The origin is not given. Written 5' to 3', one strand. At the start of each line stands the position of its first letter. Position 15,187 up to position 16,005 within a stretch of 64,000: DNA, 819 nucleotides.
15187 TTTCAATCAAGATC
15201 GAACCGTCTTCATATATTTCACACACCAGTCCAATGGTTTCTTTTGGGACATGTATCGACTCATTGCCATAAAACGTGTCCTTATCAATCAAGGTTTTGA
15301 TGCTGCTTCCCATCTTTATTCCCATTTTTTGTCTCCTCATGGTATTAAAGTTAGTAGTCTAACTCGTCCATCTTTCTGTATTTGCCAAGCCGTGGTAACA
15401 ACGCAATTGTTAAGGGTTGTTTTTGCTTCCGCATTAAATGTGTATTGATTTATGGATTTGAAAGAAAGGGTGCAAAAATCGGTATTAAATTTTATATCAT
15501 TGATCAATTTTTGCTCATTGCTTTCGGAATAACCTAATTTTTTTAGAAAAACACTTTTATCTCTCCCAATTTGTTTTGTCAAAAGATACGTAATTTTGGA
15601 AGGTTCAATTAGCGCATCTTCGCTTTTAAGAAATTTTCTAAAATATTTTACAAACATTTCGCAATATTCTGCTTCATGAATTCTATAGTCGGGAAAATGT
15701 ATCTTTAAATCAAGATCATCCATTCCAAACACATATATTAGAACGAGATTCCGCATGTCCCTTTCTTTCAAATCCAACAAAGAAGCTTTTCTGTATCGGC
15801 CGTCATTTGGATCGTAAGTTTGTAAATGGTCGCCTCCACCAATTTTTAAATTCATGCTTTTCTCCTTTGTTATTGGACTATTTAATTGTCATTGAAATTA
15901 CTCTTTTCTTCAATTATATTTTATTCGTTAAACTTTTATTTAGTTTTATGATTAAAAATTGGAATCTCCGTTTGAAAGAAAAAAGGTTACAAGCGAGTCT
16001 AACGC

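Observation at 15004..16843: tmRNA gene with a duplicated 3' end bracketing a 1.3-kb integrase-less islet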

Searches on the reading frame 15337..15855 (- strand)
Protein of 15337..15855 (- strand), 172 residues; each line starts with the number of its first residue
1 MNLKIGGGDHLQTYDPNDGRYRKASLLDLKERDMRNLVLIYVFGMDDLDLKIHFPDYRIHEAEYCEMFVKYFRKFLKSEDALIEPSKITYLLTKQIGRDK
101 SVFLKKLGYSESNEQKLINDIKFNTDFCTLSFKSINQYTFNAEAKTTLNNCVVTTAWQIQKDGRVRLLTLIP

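Call 7: search_protein_families(library=pfam, proteins=[window:15337-15855:-], max_evalue=1)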
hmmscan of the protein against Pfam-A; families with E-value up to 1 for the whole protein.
window:15337-15855:- (172 aa): 1 family
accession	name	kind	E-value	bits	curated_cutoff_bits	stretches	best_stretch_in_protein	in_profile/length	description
PF21814.2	DUF6883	-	0.00013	22.6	27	1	78-170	5-106/110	Domain of unknown function (DUF6883)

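Call 8: search_protein_families(library=padloc, proteins=[window:15337-15855:-], max_evalue=1)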
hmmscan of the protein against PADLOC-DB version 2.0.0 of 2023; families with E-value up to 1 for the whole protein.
window:15337-15855:- (172 aa): 0 families

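Call 9: search_protein_families(library=phrogs, proteins=[window:15337-15855:-], max_evalue=1)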
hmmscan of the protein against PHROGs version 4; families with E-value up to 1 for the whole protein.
window:15337-15855:- (172 aa): 1 family
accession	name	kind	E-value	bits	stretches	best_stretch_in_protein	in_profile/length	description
phrog_27499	-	unknown function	0.002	19.5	1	63-116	9-60/119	-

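Call 10: find_homologous_proteins(query=window:15337-15855:-)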
Query window:15337-15855:- (172 aa): 6 proteins with E <= 0.001 among 84 candidates.
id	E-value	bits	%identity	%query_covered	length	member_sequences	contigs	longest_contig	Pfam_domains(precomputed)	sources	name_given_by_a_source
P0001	6.0e-111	386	100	100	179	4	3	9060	-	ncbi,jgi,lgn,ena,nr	ncbi:MAG TPA: hypothetical protein DD384_00135 [Firmicutes bacterium]|nr:hypothetical protein [Bacil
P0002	8.5e-99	346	89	100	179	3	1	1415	-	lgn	-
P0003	3.5e-87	308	79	100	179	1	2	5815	-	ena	-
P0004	2.2e-61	224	60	100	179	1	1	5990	-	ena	-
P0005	3.3e-59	217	56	99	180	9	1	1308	-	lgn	-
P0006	1.8e-35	140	58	62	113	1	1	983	-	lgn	-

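Call 12: find_encoding_contigs(protein=P0001, flank=10000, max_places=10)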
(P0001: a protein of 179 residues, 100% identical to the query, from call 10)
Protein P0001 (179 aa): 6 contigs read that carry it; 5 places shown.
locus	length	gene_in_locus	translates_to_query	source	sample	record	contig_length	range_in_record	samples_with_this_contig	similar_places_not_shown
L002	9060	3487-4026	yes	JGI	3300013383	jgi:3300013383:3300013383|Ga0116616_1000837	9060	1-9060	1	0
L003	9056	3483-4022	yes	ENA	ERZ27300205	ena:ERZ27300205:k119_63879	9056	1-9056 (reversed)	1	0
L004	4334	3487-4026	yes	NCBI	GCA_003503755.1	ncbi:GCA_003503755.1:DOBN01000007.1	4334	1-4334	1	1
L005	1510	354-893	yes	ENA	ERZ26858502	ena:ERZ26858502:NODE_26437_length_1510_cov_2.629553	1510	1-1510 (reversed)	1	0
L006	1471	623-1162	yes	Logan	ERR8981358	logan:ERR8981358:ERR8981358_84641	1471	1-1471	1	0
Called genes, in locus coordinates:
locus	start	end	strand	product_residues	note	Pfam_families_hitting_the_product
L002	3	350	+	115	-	?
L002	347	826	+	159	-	PF02590:SPOUT_MTase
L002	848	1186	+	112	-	-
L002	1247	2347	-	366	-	-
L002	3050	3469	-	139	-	PF12844:HTH_19 (weak), PF01381:HTH_3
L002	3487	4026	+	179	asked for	-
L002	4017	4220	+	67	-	-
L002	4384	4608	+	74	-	-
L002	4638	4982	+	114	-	PF20403:DUF6693 (weak), PF05987:DUF898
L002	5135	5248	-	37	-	-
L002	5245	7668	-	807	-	PF06165:GH94_b-supersand, PF17167:Glyco_hydro_94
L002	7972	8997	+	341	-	PF00356:LacI, PF00532:Peripla_BP_1, PF13407:Peripla_BP_4 (weak), PF13377:Peripla_BP_3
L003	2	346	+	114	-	?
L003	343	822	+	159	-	PF02590:SPOUT_MTase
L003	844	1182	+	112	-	-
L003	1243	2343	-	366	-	-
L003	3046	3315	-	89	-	PF01381:HTH_3 (faint)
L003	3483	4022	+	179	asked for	-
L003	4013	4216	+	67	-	-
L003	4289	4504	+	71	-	-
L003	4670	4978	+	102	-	PF20403:DUF6693 (weak), PF05987:DUF898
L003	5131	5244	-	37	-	-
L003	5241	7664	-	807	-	PF06165:GH94_b-supersand, PF17167:Glyco_hydro_94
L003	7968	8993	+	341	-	PF00356:LacI, PF00532:Peripla_BP_1, PF13407:Peripla_BP_4 (weak), PF13377:Peripla_BP_3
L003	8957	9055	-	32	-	?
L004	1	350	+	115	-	?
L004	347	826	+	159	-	PF02590:SPOUT_MTase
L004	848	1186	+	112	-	-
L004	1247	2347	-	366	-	-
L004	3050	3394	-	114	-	PF12844:HTH_19 (weak), PF01381:HTH_3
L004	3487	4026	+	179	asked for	-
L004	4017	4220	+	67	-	-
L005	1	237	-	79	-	?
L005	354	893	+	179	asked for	-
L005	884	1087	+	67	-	-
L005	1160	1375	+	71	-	-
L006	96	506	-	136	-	PF01381:HTH_3 (weak)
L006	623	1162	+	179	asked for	-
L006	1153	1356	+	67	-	-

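Call 13: find_encoding_contigs(protein=P0003, flank=10000, max_places=10)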
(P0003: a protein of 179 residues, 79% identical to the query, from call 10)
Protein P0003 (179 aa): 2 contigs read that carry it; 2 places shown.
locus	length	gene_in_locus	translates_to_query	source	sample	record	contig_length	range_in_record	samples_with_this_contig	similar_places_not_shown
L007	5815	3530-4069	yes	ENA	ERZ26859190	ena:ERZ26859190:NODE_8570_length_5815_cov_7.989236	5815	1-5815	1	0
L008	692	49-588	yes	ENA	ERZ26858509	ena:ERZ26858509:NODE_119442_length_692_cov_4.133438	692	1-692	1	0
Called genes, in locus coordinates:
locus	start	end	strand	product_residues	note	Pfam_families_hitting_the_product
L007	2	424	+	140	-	?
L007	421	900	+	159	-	PF02590:SPOUT_MTase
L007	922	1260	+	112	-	-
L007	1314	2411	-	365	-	-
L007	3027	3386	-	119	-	-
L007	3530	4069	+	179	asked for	-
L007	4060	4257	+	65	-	-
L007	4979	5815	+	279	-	?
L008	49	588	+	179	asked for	-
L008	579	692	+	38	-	?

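Call 14: find_encoding_contigs(protein=P0004, flank=10000, max_places=10)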
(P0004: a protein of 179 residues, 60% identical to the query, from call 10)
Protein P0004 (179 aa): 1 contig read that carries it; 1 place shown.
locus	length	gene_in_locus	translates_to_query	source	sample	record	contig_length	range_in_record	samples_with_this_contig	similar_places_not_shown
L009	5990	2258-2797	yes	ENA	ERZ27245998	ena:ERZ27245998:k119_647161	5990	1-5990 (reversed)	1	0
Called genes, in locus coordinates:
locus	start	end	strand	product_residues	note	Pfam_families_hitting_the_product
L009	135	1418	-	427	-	PF13173:AAA_14, PF13635:DUF4143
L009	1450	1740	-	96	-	-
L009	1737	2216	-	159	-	PF01381:HTH_3, PF13560:HTH_31 (weak)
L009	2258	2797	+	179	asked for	-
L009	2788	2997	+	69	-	-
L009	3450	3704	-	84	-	-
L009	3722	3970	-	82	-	-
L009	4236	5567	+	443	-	PF00753:Lactamase_B (weak)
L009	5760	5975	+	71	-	-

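Call 26: find_homologous_proteins(query=A2, max_evalue=0.01)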
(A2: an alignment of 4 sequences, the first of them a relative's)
Query A2 (4 sequences) (67 aa, profile of the alignment): 41 proteins with E <= 0.01 among 46 candidates.
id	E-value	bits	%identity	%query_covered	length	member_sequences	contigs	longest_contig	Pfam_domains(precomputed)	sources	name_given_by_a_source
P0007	1.5e-37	145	88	100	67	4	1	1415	-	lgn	-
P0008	3.3e-37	144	97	100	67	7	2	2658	-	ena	-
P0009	1.1e-35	139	68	97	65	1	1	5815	-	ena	-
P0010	6.0e-34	133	51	99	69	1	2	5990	-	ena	-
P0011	2.7e-32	128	75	97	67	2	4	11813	-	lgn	-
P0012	2.2e-31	125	57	99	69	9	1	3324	-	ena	-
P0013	6.3e-30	121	50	99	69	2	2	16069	-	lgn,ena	-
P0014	6.4e-30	121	62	99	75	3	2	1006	-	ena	-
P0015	9.9e-30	120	50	99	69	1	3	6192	-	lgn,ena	-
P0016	1.4e-29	119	50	99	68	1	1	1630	-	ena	-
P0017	2.5e-29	119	62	99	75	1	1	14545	-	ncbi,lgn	-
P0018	7.3e-29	117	63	93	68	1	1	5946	-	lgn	-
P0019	1.0e-28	117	65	99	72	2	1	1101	-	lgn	-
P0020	1.2e-28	116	58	99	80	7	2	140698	-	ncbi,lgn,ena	-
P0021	1.8e-28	116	59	96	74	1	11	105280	-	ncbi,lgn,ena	-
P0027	2.5e-25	106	59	100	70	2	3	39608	-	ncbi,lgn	-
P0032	2.1e-23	100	53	99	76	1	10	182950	-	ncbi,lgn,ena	-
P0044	7.1e-20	88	51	99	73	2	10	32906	-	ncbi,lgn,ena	-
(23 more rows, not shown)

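Call 27: find_encoding_contigs(protein=P0020, flank=6000, max_places=3)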
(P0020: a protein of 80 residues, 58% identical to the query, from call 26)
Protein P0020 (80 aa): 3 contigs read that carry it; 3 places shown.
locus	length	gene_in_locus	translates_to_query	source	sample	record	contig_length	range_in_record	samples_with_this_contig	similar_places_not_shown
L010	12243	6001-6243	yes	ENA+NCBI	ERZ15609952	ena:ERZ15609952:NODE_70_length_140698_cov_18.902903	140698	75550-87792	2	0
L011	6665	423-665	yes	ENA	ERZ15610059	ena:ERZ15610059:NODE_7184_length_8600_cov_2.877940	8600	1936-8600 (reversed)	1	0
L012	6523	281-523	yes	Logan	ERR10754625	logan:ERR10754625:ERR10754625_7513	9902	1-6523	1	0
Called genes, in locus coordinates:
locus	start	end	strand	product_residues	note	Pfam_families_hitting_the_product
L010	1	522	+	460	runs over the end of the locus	PF01336:tRNA_anti-codon, PF00152:tRNA-synt_2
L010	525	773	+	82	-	-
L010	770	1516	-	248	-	-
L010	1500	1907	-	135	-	-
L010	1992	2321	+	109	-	PF12643:MazG-like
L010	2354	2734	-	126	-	-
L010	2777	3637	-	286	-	PF02645:DegV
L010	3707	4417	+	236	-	PF00702:Hydrolase, PF12710:HAD (weak), PF13419:HAD_2, PF13242:Hydrolase_like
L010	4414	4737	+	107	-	PF01934:HepT-like (weak)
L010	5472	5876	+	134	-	-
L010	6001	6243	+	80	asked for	-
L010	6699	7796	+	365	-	PF00990:GGDEF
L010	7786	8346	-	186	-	PF00440:TetR_N, PF14278:TetR_C_8 (weak)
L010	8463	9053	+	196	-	PF12822:ECF_trnsprt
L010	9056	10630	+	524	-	PF02872:5_nucleotid_C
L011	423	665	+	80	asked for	-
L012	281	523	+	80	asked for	-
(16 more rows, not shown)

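Call 28: find_encoding_contigs(protein=P0032, flank=6000, max_places=3)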
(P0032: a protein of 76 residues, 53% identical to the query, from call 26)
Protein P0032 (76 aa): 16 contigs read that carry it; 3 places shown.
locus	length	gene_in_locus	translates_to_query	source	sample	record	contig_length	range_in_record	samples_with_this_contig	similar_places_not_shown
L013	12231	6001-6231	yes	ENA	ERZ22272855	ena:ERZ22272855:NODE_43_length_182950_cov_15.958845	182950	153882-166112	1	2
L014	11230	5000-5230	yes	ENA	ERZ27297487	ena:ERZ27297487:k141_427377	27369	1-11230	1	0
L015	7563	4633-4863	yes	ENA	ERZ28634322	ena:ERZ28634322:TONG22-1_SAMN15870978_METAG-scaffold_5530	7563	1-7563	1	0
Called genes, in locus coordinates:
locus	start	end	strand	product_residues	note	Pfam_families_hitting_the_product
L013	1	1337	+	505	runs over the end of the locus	PF13416:SBP_bac_8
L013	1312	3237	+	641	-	PF00565:SNase (weak)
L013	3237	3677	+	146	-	-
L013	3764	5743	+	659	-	PF02368:Big_2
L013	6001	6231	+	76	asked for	-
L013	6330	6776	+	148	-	-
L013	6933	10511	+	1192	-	PF01855:POR_N, PF17147:PFOR_II, PF01558:POR, PF00037:Fer4 (faint), PF12838:Fer4_7, PF13237:Fer4_10 (weak), PF13484:Fer4_16 (weak), PF02775:TPP_enzyme_C, +2 more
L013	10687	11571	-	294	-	-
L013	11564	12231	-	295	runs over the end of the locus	PF13151:DUF3990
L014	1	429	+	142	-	?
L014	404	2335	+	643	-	PF00565:SNase (weak)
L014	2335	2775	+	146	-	-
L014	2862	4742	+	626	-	PF02368:Big_2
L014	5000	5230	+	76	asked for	-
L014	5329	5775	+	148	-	-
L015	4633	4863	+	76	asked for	-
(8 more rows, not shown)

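Call 29: find_encoding_contigs(protein=P0011, flank=8000, max_places=3)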
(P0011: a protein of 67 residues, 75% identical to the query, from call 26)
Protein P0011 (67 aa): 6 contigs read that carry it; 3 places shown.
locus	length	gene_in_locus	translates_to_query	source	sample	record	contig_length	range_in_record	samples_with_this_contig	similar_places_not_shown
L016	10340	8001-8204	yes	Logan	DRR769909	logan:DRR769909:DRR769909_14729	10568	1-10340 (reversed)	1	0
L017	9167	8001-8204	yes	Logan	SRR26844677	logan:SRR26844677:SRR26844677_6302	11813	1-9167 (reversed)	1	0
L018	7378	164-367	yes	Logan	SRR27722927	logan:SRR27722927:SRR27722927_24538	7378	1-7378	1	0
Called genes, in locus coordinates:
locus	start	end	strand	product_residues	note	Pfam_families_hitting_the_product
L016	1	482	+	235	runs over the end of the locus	?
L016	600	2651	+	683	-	PF24898:GGDEF_GdpP, PF01368:DHH, PF02272:DHHA1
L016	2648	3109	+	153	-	PF01281:Ribosomal_L9_N, PF03948:Ribosomal_L9_C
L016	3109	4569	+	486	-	PF00772:DnaB, PF13481:AAA_25, PF03796:DnaB_C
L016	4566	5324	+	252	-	PF23023:Anti-Pycsar_Apyc1 (weak), PF00753:Lactamase_B (faint), PF13483:Lactamase_B_3 (weak), PF12706:Lactamase_B_2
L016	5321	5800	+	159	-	PF02590:SPOUT_MTase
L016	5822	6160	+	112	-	-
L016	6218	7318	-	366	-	-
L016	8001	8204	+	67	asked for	-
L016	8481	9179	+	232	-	PF13151:DUF3990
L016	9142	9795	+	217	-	PF01381:HTH_3 (faint)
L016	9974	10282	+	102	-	PF20403:DUF6693 (faint), PF05987:DUF898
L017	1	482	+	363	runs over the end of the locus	PF13657:Couple_hipA, PF07804:HipA_C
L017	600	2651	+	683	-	PF24898:GGDEF_GdpP, PF01368:DHH, PF02272:DHHA1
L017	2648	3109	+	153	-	PF01281:Ribosomal_L9_N, PF03948:Ribosomal_L9_C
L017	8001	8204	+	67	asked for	-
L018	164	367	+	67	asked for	-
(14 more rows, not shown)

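Call 34: search_protein_representatives(alignment_id=A1)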
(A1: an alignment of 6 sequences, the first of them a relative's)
Query: 6 sequences, 179 profile positions. Proteins with E-value up to 0.001 (for the whole library): 89; up to 1e-10: 52; up to 1e-30: 11. The best 89 are listed.
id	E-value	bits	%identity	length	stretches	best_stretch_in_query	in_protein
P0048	8.4e-77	273.3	-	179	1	1-179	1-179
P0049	1.2e-56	207.7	-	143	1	46-179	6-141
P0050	1.3e-51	191.3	-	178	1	1-179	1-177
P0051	3.8e-46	173.5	-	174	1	1-172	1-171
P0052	4.1e-43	163.6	-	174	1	1-176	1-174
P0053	9.1e-41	155.9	-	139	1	39-179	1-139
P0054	3.5e-40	154.0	-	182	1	1-175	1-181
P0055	1.1e-36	142.6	-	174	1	1-177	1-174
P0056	5.4e-35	137.1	-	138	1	39-177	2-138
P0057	3.8e-34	134.4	-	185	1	1-178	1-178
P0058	4.0e-34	134.3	-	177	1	1-177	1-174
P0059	1.4e-27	113.0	-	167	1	11-179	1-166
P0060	2.3e-26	109.0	-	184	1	2-174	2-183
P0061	6.3e-26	107.6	-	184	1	1-176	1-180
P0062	6.7e-26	107.5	-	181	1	2-171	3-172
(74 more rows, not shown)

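Call 38: search_protein_families(library=pfam, alignment_id=A3, max_evalue=0.01)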
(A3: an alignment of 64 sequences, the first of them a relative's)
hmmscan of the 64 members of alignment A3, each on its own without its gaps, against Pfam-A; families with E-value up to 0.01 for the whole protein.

A. member 1, P0001 (179 aa): 1 family
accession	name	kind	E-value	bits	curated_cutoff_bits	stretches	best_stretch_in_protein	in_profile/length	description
PF21814.2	DUF6883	-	9.5e-05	23.1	27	1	78-172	5-108/110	Domain of unknown function (DUF6883)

B. families by the number of members that match (of 64 scanned): 7 families
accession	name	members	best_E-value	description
PF21814.2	DUF6883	42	3.9e-20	Domain of unknown function (DUF6883)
PF18813.6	PBECR4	1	9.4e-20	phage-Barnase-EndoU-ColicinE5/D-RelE like nuclease4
PF06152.16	Phage_min_cap2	1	9.1e-08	Phage minor capsid protein 2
PF19743.5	ASTN1_2_fn3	1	0.0015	ASTN1/2 Fn3 domain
PF20322.3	DUF6617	1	0.0082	Family of unknown function (DUF6617)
PF10655.14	DUF2482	1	0.0083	Hypothetical protein of unknown function (DUF2482)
PF22131.1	CjCas9_PI_CTD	1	0.0095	CRISPR-associated endonuclease CjCas9 PI-CTD domain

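Call 44: search_protein_families(library=pfam, alignment_id=A4, max_evalue=1)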
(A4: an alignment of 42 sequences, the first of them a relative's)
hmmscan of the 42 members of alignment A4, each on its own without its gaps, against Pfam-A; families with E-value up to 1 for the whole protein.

A. member 1, L002:4017-4220:+ (67 aa): 2 families
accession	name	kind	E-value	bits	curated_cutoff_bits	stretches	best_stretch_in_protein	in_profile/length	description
PF18346.7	SH3_15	-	0.23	12.2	24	1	29-49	35-55/67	Mind bomb SH3 repeat domain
PF23591.1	CILP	-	0.25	11.8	27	1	15-53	34-72/90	Cartilage intermediate layer protein 1-like domain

B. families by the number of members that match (of 42 scanned): 11 families
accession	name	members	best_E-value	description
PF18346.7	SH3_15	10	0.014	Mind bomb SH3 repeat domain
PF16277.11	DUF4926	9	0.021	Domain of unknown function (DUF4926)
PF22246.2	NeqB_N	1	0.015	NeqB N-terminal domain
PF18582.6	HZS_alpha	1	0.058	Hydrazine synthase alpha subunit middle domain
PF16977.10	ApeC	1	0.11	C-terminal domain of apextrin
PF00820.24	Lipoprotein_1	1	0.14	Borrelia lipoprotein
PF24821.1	DUF7711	1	0.16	Domain of unknown function (DUF7711)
PF16886.11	ATP-synt_ab_Xtn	1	0.18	ATPsynthase alpha/beta subunit barrel-sandwich domain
PF15589.11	Imm21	1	0.19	Immunity protein 21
PF23591.1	CILP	1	0.25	Cartilage intermediate layer protein 1-like domain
PF21337.3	Peptidase_M17_N_1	1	0.28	M17 aminopeptidase, N-terminal domain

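Call 47: predict_structure(alignment_id=A3)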
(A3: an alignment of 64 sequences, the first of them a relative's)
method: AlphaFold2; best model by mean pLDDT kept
length: 179 residues; sequences in the alignment: 64
mean_pLDDT: 92.0   pTM: 0.81
mean pLDDT of the five models: 92.0, 91.8, 91.2, 90.0, 89.2
residues with pLDDT >= 90: 139; 70-90: 29; 50-70: 11; < 50: 0
segments of 3 or more residues with pLDDT < 50: none
pLDDT, mean of each block of 10 residues (from residue 1): 67 76 75 96 92 95 98 97 97 92 97 98 98 98 98 98 97 89
secondary structure, 60 per line:
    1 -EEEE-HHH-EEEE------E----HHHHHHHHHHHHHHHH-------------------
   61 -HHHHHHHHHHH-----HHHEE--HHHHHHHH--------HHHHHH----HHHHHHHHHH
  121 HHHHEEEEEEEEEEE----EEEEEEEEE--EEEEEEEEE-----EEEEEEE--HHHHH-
elements in order: E2-5 E11-14 H26-41 H62-72 H85-92 H101-106 H111-124 E125-135 E140-148 E151-159 E165-171 H174-178

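Call 69: find_related_loci(query=A1, collection=viral_contigs, flank=10000)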
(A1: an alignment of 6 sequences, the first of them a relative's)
Query A1 (179 aa) in viral_contigs; peptide patterns used: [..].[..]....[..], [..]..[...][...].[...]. (x = any residue, [..] = any of these).
66 stretches matched a pattern, but none encodes a relative of the query by tblastn (E <= 1e-3).

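Call 70: find_related_loci(query=A1, collection=metagenome_contigs, flank=10000)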
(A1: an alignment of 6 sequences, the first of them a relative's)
Query A1 (179 aa) in metagenome_contigs; peptide patterns used: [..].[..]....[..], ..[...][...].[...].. (x = any residue, [..] = any of these).
600 stretches matched a pattern (row limit reached: there are more); 3 encode a relative of the query (tblastn E <= 1e-3); 3 distinct loci.
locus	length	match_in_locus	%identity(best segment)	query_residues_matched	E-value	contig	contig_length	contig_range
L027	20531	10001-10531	42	1-179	7e-48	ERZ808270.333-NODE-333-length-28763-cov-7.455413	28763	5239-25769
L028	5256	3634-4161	42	1-178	6e-45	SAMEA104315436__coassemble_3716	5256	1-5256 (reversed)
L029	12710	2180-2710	43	1-179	2e-48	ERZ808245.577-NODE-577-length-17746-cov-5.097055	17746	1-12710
